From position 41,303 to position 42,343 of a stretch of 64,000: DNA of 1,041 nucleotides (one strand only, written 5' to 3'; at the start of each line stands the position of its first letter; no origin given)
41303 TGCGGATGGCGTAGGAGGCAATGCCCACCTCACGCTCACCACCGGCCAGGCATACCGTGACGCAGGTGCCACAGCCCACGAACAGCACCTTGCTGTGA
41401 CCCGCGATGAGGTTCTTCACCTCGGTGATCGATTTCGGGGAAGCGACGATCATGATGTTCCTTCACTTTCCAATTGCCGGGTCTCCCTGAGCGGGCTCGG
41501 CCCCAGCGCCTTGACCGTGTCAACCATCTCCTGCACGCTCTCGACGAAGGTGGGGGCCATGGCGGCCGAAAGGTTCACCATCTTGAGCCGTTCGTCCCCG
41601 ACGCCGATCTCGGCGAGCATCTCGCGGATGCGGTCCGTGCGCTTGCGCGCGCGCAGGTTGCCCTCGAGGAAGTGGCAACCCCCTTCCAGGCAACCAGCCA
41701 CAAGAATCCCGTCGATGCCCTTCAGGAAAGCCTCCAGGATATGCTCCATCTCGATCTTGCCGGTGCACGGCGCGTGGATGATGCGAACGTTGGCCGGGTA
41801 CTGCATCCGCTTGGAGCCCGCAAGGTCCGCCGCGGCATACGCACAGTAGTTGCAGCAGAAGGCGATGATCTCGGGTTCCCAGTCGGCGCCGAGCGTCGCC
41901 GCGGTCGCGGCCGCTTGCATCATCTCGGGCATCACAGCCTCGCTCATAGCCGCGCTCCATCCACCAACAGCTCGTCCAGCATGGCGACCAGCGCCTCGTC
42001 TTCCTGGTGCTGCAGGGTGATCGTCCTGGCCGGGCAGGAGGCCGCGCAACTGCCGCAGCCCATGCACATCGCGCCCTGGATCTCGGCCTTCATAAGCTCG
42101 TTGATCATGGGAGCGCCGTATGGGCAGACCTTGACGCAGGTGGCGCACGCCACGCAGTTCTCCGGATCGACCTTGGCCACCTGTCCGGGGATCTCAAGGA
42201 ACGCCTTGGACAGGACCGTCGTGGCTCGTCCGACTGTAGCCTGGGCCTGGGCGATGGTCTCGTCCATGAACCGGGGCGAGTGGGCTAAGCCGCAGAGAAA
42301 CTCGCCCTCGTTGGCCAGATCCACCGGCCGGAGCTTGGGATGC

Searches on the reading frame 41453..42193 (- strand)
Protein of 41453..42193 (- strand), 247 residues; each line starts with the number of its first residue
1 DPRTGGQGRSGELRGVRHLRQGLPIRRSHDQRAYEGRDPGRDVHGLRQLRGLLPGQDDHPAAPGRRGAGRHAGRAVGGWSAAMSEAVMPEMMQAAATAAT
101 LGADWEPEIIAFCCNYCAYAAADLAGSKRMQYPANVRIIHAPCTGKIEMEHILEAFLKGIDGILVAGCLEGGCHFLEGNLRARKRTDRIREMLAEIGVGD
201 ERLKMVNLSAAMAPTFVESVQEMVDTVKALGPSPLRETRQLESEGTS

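Call 28: search_protein_families(library=pfam, proteins=[window:41453-42193:-], max_evalue=0.0001)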
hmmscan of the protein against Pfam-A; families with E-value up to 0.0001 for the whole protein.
window:41453-42193:- (247 aa): 1 family
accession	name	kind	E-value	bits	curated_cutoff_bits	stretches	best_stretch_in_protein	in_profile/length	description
PF02662.21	FlpD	-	4.5e-48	162.7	22.3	1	109-231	1-123/123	Methyl-viologen-reducing hydrogenase, delta subunit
